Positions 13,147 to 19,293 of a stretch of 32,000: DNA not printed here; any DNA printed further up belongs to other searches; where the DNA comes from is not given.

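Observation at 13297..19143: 5.8-kb ORF encoding a 1,948-aa, three-TM modular giant protein with no recognisable catalytic core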

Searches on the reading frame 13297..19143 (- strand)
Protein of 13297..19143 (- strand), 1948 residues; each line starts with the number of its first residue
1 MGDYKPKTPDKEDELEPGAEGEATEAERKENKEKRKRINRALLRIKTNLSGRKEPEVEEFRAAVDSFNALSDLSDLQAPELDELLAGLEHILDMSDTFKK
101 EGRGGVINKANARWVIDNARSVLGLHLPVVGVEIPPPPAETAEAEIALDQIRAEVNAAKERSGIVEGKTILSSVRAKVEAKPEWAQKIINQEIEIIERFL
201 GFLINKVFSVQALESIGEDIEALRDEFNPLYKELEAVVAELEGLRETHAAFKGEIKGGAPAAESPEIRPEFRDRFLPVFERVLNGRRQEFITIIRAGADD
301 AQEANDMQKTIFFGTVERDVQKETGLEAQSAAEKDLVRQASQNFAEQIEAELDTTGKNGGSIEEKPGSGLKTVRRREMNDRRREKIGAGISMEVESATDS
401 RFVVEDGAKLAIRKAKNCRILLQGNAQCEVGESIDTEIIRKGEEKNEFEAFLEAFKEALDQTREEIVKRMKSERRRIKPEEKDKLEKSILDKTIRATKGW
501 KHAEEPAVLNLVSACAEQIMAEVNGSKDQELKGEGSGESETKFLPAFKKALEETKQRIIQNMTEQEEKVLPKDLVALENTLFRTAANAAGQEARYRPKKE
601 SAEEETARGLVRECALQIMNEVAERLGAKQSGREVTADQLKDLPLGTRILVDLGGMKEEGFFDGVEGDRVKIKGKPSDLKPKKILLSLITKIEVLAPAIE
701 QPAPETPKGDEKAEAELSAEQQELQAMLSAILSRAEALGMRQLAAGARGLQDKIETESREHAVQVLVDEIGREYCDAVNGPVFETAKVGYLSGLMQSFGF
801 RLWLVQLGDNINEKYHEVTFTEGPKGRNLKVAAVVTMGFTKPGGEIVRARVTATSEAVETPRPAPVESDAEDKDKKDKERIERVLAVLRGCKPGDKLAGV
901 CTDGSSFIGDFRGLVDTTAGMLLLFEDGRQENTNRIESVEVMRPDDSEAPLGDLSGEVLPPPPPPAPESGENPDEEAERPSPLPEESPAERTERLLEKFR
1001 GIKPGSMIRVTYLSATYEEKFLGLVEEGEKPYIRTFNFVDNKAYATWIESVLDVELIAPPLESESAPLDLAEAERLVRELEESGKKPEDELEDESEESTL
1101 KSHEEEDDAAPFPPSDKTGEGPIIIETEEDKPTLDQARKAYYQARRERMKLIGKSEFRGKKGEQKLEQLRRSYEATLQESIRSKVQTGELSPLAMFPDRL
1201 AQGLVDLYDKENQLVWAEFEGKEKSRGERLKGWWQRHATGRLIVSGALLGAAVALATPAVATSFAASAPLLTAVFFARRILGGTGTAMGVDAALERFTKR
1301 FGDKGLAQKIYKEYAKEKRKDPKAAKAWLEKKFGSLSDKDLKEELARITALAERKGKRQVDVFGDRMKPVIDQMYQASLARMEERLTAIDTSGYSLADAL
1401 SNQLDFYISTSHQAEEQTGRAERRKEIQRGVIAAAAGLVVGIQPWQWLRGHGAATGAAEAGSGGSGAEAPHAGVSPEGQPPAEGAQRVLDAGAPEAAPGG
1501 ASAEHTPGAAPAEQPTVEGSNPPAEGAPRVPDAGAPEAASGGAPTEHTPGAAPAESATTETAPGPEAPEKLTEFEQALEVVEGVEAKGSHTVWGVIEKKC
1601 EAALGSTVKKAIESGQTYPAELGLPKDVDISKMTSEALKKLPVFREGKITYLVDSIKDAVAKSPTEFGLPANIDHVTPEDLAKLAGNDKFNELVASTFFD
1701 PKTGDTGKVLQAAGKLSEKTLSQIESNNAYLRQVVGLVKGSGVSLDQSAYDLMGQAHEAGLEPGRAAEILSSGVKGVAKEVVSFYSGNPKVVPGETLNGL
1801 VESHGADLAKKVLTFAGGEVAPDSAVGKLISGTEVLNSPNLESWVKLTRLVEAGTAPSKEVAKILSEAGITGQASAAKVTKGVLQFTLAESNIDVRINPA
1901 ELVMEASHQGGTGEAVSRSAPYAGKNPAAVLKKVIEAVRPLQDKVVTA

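Call 5: search_protein_families(library=pfam, proteins=[window:13297-19143:-], max_evalue=1)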
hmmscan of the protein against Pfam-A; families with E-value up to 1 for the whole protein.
window:13297-19143:- (1948 aa): 1 family
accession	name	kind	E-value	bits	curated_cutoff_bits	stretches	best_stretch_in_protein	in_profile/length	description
PF23116.1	HHD_RTEL1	-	0.51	11.1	27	0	538-581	21-63/102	RTEL1, HHD domain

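Call 12: find_homologous_proteins(query=window:13297-19143:-, max_evalue=0.001)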
Query window:13297-19143:- (1948 aa): 1 proteins with E <= 0.001 among 8000 candidates.
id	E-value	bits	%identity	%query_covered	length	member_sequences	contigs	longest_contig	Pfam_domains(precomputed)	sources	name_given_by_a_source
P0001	0.0e+0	4244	100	100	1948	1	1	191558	-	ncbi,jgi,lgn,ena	ncbi:MAG: hypothetical protein WC518_03165 [Patescibacteria group bacterium]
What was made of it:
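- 13297..19143 (-): Giant ORF: 1,948 aa, 211 kDa, pI 5.1. Identical protein in NCBI, JGI, ENA and Logan (call 12).
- Checked: The identical protein is NCBI 'MAG: hypothetical protein WC518_03165 [Patescibacteria group bacterium]' on a 191,558-bp contig (call 12).
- Tried and rejected: The word-index homology search with the full protein found only the protein itself (call 12).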

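Call 14: find_encoding_contigs(protein=P0001, flank=10000, max_places=5)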
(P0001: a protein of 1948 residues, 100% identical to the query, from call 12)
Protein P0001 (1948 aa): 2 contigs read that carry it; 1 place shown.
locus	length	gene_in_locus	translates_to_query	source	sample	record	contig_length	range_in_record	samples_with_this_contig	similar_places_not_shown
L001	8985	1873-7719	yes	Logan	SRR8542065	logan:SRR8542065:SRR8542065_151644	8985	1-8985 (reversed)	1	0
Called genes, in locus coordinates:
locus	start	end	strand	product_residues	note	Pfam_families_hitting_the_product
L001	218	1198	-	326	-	-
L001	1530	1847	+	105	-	PF18908:DUF5663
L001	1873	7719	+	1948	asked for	-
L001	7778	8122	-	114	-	PF00453:Ribosomal_L20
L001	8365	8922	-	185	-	PF05198:IF3_N, PF00707:IF3_C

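Call 20: search_solved_structures(query=window:13297-19143:-, max_evalue=1)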
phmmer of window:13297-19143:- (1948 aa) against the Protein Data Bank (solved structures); distinct sequences matched with E-value up to 1: 0.

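Call 21: search_protein_families(library=ncbifam, proteins=[window:13297-19143:-], max_evalue=0.1)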
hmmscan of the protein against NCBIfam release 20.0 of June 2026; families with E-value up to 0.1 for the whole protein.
window:13297-19143:- (1948 aa): 0 families

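Call 27: search_protein_families(library=pfam, alignment_id=A1, max_evalue=0.001)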
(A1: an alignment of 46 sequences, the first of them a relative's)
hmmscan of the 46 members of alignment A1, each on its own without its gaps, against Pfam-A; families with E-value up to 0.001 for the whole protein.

A. member 1, P0001 (1948 aa): 0 families

B. families by the number of members that match (of 46 scanned): 1 family
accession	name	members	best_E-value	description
PF02108.21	FliH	1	0.00034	Flagellar assembly protein FliH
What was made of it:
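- On LysM (considered because of the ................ motif): No Pfam hit in any of the 46 members (call 27).
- On Type IV secretion components (VirB6/VirB8/PrgH/PrgL and others): No Pfam T4SS family in the 46 members (call 27).
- Closest known: RsgI anti-sigma factors of clostridia, co-transcribed with sigI. Different: No anti-sigma or carbohydrate-binding domain is present (calls 5, 21, 27).
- No member has a Pfam domain (call 27). No Pfam T4SS model hits any of the 46 members (call 27).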

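Call 68: search_protein_families(library=phrogs, proteins=[window:13297-19143:-], max_evalue=0.01)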
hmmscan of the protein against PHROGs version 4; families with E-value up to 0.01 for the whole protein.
window:13297-19143:- (1948 aa): 0 families

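Call 89: find_related_loci(query=window:13297-19143:-, collection=metagenome_contigs, flank=3000)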
Query window:13297-19143:- (1948 aa) in metagenome_contigs; peptide patterns used: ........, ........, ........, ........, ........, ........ (x = any residue, [..] = any of these).
64 stretches matched a pattern, but none encodes a relative of the query by tblastn (E <= 1e-3).
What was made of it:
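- Tried and rejected: A metagenome scan with the giant alone found no relative (call 89).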

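Call 94: find_related_loci(query=A7, collection=metagenome_contigs, flank=6000)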
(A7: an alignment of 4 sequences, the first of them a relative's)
Query A7 (1948 aa) in metagenome_contigs; peptide patterns used: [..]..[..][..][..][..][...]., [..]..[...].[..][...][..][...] (x = any residue, [..] = any of these).
426 stretches matched a pattern; 3 encode a relative of the query (tblastn E <= 1e-3); 3 distinct loci.
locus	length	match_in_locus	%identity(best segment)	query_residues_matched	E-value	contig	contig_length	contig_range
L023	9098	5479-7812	28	1134-1938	1e-64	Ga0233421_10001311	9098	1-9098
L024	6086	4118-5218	26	1358-1771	9e-21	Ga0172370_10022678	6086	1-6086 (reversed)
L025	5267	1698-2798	26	1358-1771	9e-21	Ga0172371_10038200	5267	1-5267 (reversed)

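Call 102: search_protein_families(library=padloc, proteins=[window:13297-19143:-], max_evalue=0.01)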
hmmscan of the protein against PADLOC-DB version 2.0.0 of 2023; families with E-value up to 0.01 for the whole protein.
window:13297-19143:- (1948 aa): 0 families
